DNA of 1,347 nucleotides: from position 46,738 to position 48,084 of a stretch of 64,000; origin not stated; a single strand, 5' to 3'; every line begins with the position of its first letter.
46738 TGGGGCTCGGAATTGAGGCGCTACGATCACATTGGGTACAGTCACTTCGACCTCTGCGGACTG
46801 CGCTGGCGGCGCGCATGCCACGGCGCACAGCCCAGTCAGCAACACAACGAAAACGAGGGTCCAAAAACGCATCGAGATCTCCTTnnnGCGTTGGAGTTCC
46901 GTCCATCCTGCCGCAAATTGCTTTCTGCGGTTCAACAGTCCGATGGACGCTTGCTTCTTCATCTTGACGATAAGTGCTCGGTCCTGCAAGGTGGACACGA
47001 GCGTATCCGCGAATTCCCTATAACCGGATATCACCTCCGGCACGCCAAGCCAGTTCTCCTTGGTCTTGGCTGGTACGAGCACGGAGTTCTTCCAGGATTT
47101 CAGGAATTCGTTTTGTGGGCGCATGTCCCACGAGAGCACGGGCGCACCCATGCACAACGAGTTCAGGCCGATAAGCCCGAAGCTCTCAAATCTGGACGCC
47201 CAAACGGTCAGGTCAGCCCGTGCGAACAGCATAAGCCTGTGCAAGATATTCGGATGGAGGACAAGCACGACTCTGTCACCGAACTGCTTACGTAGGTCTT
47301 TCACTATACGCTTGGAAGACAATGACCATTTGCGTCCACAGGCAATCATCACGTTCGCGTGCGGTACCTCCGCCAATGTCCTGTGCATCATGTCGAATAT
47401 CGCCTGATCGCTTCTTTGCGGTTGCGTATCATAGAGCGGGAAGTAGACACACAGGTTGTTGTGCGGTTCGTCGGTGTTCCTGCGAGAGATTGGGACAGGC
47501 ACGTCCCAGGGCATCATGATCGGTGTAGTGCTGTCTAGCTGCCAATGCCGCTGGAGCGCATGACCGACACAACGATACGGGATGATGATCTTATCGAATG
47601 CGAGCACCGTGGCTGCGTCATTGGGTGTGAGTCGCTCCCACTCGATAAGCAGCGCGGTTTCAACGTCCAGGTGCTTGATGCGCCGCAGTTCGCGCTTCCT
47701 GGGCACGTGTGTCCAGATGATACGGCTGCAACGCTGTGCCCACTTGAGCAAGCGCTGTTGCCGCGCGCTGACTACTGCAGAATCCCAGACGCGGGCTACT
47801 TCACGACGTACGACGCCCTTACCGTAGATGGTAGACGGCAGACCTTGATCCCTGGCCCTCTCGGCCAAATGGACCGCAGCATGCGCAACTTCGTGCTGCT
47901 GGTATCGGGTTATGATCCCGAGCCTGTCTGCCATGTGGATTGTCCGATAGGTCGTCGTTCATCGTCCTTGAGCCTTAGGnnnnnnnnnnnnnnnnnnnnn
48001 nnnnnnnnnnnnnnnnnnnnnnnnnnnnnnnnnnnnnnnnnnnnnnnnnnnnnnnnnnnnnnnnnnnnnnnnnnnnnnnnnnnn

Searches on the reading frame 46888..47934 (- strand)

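Call 16: search_protein_families(library=phrogs, proteins=[window:46888-47934:-], max_evalue=0.01)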
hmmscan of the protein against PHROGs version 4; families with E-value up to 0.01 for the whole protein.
window:46888-47934:- (349 aa): 1 family
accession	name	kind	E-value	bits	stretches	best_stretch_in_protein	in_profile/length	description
phrog_2170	-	moron, auxiliary metabolic gene and host takeover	2e-07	31.4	1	235-295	250-310/374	glycosyltransferase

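Call 24: search_protein_families(library=pfam, proteins=[window:46888-47934:-], max_evalue=0.01)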
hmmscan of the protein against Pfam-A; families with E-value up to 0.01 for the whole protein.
window:46888-47934:- (349 aa): 3 families
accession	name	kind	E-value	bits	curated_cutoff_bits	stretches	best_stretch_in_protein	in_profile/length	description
PF00534.26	Glycos_transf_1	-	7.2e-06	26.1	26.4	1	236-294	89-147/172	Glycosyl transferases group 1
PF13692.12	Glyco_trans_1_4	-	3.4e-05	24.6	27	1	217-293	56-130/142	Glycosyl transferases group 1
PF20706.3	GT4-conflict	-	0.0028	17.1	26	1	237-267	279-309/385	Family 4 Glycosyltransferase in conflict systems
